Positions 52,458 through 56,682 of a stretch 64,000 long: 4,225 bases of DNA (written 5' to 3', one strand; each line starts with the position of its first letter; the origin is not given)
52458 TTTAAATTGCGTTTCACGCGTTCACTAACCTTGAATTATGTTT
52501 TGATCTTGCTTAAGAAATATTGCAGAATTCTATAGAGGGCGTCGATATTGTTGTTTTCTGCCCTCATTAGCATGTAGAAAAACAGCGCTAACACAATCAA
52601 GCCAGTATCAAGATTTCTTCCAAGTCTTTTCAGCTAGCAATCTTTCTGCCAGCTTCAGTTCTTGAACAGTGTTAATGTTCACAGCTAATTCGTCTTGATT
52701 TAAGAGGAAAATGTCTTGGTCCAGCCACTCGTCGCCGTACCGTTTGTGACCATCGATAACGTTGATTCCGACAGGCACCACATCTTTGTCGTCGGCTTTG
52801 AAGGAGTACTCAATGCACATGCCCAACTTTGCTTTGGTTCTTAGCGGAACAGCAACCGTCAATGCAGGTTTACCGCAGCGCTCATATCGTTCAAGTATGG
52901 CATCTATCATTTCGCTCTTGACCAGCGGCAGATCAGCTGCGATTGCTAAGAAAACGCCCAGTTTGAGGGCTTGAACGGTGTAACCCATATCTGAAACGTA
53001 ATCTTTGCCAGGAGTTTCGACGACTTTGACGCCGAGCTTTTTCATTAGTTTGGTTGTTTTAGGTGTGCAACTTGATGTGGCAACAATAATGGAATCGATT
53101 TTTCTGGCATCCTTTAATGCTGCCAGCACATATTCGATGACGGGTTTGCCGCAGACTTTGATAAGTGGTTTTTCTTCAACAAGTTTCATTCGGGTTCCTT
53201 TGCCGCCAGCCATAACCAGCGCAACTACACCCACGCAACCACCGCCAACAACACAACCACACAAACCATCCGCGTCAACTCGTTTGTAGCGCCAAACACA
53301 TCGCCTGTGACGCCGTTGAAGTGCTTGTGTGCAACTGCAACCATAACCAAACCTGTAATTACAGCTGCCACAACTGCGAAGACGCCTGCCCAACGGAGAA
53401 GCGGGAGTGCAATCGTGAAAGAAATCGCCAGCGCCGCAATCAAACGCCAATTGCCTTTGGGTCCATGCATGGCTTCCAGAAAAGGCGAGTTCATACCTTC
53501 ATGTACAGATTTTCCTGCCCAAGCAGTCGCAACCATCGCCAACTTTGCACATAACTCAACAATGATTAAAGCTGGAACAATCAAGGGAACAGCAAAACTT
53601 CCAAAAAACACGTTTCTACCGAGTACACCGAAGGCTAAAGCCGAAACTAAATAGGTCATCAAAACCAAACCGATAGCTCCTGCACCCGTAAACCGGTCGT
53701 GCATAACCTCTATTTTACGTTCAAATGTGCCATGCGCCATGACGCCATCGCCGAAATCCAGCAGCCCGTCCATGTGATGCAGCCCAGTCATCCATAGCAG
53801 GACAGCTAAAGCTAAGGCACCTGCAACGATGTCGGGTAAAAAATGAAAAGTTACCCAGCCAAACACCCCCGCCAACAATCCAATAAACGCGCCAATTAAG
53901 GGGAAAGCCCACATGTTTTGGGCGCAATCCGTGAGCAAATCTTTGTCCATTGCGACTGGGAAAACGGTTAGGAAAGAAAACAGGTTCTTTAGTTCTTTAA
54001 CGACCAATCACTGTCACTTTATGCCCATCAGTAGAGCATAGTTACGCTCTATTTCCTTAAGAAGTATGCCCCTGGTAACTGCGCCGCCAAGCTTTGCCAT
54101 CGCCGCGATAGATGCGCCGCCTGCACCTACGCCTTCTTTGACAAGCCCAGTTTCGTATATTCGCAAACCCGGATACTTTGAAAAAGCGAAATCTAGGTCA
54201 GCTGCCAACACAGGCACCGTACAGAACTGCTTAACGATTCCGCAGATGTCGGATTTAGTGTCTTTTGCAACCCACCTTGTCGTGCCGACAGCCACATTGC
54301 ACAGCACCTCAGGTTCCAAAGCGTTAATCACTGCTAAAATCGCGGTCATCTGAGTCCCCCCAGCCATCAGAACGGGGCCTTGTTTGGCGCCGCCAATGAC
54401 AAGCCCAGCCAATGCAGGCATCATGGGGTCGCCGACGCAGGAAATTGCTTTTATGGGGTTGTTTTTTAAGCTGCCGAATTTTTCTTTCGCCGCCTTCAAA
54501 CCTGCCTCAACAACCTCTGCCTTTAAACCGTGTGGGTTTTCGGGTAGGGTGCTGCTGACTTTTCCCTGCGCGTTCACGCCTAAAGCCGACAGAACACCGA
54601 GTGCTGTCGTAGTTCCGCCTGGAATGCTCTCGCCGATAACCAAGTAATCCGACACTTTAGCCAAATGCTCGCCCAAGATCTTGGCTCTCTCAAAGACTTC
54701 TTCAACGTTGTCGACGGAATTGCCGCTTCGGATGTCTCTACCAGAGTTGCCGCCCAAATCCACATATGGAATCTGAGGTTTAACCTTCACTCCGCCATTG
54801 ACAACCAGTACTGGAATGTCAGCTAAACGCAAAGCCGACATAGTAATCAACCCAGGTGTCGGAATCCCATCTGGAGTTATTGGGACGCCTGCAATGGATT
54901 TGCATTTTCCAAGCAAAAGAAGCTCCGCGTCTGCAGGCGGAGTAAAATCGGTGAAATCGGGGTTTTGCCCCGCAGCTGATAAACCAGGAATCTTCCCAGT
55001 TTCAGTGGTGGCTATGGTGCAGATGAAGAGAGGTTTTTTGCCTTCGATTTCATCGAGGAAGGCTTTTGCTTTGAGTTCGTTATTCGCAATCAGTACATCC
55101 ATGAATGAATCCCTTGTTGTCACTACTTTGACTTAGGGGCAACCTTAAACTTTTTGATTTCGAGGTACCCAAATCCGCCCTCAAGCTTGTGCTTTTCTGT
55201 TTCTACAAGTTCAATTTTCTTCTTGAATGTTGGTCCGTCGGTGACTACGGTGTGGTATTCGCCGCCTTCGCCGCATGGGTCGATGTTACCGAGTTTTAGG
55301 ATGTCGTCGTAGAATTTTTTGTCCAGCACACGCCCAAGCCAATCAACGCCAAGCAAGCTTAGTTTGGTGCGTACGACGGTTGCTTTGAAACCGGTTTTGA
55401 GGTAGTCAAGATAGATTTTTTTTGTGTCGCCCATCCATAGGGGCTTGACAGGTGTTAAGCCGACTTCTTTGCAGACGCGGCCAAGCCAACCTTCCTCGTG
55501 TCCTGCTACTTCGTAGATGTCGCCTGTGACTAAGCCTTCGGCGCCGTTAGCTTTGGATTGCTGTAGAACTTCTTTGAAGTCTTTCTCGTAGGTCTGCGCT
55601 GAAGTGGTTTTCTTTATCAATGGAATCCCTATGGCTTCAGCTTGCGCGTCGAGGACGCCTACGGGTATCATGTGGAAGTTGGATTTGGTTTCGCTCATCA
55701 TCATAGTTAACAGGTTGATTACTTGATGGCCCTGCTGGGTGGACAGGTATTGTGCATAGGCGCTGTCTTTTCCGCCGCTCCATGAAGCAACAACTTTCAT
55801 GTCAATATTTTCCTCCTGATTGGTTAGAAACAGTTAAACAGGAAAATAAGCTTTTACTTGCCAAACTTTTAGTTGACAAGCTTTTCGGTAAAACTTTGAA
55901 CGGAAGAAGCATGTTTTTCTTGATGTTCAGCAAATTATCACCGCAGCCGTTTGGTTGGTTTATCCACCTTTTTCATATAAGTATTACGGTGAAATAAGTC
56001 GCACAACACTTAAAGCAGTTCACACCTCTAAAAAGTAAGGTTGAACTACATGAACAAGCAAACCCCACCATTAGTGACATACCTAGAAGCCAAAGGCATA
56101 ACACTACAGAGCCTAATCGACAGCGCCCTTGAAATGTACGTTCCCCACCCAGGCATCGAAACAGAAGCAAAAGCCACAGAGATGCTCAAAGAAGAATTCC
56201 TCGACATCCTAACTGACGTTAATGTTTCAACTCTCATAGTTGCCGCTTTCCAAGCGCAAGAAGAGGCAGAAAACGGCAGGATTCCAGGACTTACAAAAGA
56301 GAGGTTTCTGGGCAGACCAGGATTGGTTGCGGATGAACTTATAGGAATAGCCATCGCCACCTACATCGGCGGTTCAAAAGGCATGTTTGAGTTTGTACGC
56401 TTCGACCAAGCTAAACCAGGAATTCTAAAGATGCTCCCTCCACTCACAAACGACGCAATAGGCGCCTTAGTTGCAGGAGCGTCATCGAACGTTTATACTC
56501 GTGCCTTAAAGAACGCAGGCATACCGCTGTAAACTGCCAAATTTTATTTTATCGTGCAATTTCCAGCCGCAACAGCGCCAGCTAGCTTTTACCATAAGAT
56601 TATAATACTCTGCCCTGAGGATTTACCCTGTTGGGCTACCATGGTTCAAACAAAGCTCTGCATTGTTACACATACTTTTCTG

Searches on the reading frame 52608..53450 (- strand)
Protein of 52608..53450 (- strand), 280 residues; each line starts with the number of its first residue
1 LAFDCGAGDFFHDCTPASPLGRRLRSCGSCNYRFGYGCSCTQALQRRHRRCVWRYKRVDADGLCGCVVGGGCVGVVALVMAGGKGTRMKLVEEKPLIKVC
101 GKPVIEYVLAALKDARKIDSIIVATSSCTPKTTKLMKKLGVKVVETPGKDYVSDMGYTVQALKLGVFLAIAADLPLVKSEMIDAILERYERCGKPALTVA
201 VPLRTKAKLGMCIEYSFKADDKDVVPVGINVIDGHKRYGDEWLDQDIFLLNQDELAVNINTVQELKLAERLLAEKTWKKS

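Call 8: search_protein_families(library=ncbifam, proteins=[window:52608-53450:-], max_evalue=0.00001)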
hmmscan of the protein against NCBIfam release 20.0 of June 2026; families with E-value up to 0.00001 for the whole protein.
window:52608-53450:- (280 aa): 24 families
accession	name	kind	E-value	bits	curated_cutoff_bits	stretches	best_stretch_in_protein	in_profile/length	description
TIGR00454.1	TIGR00454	hypoth_equivalog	1.3e-44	152.3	174.7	1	76-271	2-183/183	TIGR00454 family protein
NF045495.1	AdoCbiPCobY_Meth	equivalog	9.4e-35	119.9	250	1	77-272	3-194/195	adenosylcobinamide-phosphate guanylyltransferase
NF001457.0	PRK00317.1-3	equivalog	2.3e-13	50.1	164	1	77-195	4-119/200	molybdenum cofactor guanylyltransferase MobA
TIGR00453.1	ispD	equivalog_domain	3.4e-11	43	181.3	1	77-204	2-131/219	2-C-methyl-D-erythritol 4-phosphate cytidylyltransferase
NF010934.1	PRK14354.1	equivalog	1.6e-10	40.1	450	1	77-196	2-122/447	bifunctional UDP-N-acetylglucosamine diphosphorylase/glucosamine-1-phosphate N-acetyltransferase GlmU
NF009905.0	PRK13368.1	subfamily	2.8e-10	40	255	1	93-206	18-132/243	3-deoxy-manno-octulosonate cytidylyltransferase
TIGR01173.1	glmU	equivalog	1.5e-09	37.2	366.85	1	77-192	3-120/452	bifunctional UDP-N-acetylglucosamine diphosphorylase/glucosamine-1-phosphate N-acetyltransferase GlmU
NF003952.0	PRK05450.1-5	subfamily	2.1e-09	36.9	193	1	92-203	17-131/250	3-deoxy-manno-octulosonate cytidylyltransferase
NF045665.1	NTPtran_DVU1551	equivalog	2.5e-09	36.7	315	1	76-195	2-122/359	DVU_1551 family NTP transferase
TIGR02665.1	molyb_mobA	equivalog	7.5e-09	35.9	151.85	1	77-194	3-118/186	molybdenum cofactor guanylyltransferase MobA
NF010939.0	PRK14359.1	equivalog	1.4e-08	33.8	592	1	78-189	6-118/430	bifunctional UDP-N-acetylglucosamine diphosphorylase/glucosamine-1-phosphate N-acetyltransferase GlmU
NF010936.0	PRK14356.1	equivalog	1.8e-08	33.7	666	1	76-192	7-126/456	bifunctional UDP-N-acetylglucosamine diphosphorylase/glucosamine-1-phosphate N-acetyltransferase GlmU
TIGR03310.1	matur_MocA_YgfJ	equivalog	2e-08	34.5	186.45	1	77-194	2-120/188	molybdenum cofactor cytidylyltransferase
NF010933.0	PRK14353.1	equivalog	9.3e-08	31.1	505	1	76-190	7-125/453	bifunctional UDP-N-acetylglucosamine diphosphorylase/glucosamine-1-phosphate N-acetyltransferase GlmU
NF001186.0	PRK00155.2-3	equivalog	1.4e-07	31.2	253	1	76-194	6-129/224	2-C-methyl-D-erythritol 4-phosphate cytidylyltransferase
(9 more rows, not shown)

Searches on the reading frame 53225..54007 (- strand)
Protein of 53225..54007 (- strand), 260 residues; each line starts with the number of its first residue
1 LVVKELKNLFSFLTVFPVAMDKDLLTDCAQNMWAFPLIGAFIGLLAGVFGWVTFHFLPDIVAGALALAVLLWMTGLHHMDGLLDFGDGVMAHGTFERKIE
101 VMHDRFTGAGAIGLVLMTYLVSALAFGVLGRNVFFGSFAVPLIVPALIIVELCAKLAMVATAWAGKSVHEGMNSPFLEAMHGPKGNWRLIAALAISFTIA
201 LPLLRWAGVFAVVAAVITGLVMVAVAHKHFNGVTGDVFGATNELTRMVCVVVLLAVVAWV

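Call 8: search_protein_families(library=ncbifam, proteins=[window:53225-54007:-], max_evalue=0.00001)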
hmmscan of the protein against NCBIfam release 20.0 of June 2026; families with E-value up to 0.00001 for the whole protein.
window:53225-54007:- (260 aa): 6 families
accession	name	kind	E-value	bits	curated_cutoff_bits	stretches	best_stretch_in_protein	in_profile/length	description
TIGR00317.1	cobS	equivalog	1e-46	159.7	110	1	3-252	2-240/241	adenosylcobinamide-GDP ribazoletransferase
NF001279.0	PRK00235.2-1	equivalog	1.3e-26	93.7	282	1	4-255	3-246/248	adenosylcobinamide-GDP ribazoletransferase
NF001278.0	PRK00235.1-5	equivalog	7.7e-20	71.6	252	1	9-256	8-244/246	adenosylcobinamide-GDP ribazoletransferase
NF001277.0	PRK00235.1-3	equivalog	7.4e-18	65.1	273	1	30-257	33-253/255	adenosylcobinamide-GDP ribazoletransferase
NF001276.0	PRK00235.1-2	equivalog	6e-17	61.9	322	1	27-254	33-257/260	adenosylcobinamide-GDP ribazoletransferase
NF001282.0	PRK00235.2-4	equivalog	2.6e-09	36.8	342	1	9-258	28-282/286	adenosylcobinamide-GDP ribazoletransferase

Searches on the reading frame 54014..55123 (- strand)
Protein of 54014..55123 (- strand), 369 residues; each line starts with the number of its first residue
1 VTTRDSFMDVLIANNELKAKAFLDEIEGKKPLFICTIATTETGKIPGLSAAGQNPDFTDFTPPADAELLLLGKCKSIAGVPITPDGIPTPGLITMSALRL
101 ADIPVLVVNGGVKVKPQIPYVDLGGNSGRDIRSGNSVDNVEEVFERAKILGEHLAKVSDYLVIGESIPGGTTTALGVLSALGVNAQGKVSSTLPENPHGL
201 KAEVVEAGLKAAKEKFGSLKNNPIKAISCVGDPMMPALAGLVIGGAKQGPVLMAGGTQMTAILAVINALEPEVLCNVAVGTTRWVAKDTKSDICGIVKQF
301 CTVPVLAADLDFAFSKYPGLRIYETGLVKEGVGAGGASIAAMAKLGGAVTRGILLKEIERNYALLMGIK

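Call 8: search_protein_families(library=ncbifam, proteins=[window:54014-55123:-], max_evalue=0.00001)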
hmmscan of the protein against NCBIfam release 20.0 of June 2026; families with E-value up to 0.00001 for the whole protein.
window:54014-55123:- (369 aa): 9 families
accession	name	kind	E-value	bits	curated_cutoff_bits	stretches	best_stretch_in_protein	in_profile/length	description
NF003372.0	PRK04447.1-5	equivalog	4.2e-123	410.6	306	1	19-363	8-346/350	hypothetical protein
TIGR00303.2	TIGR00303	equivalog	1.5e-119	399.2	240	1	23-344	1-322/334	nicotinate mononucleotide-dependent phosphoribosyltransferase CobT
NF003368.0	PRK04447.1-1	equivalog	2.3e-112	375.6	423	1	30-367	3-334/337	hypothetical protein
NF003373.0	PRK04447.1-6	equivalog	1.9e-89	300.3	459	1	13-362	5-358/367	hypothetical protein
NF003374.0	PRK04447.1-7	equivalog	5.4e-89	298.6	522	1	19-344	8-326/349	hypothetical protein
NF003370.0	PRK04447.1-3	equivalog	2.8e-85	286.4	687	1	30-367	16-341/347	hypothetical protein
NF003371.0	PRK04447.1-4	equivalog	2.6e-73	247.1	434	1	32-339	5-306/337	hypothetical protein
NF003369.0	PRK04447.1-2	equivalog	2.3e-61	207.5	420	1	28-353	36-374/394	hypothetical protein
NF000996.0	PRK00105.1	subfamily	7.3e-06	25.4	306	0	137-276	145-284/350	nicotinate-nucleotide--dimethylbenzimidazole phosphoribosyltransferase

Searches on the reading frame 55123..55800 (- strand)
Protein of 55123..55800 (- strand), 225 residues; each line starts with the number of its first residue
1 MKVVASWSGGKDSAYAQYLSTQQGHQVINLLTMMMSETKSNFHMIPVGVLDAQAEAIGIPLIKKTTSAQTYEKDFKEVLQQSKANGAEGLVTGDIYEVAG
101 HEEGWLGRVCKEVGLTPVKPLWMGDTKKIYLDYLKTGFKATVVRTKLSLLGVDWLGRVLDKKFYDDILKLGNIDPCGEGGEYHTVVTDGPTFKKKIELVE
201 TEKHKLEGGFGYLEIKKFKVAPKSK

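Call 8: search_protein_families(library=ncbifam, proteins=[window:55123-55800:-], max_evalue=0.00001)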
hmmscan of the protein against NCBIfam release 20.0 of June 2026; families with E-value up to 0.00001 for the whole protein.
window:55123-55800:- (225 aa): 3 families
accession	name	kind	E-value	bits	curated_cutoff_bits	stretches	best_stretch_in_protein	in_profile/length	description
TIGR03679.1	Dph6_archaeal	equivalog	8.2e-43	146.2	197.3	1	7-217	4-217/218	diphthine--ammonia ligase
NF052346.1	PAB0415_fam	hypoth_equivalog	2.8e-23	82.7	250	1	4-202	1-193/205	PAB0415 family putative ATP pyrophosphatase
NF052347.1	TTX_0299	hypoth_equivalog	4.2e-19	68.9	250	1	4-207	1-193/200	TTX_0299 family putative ATP pyrophosphatase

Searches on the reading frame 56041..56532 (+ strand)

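Call 57: search_protein_families(library=pfam, proteins=[window:56041-56532:+], max_evalue=0.1)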
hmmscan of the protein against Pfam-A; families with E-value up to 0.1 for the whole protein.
window:56041-56532:+ (163 aa): 1 family
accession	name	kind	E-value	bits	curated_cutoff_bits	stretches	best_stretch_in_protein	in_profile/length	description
PF04608.18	PgpA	-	0.00073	19.9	28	1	95-139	71-127/141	Phosphatidylglycerophosphatase A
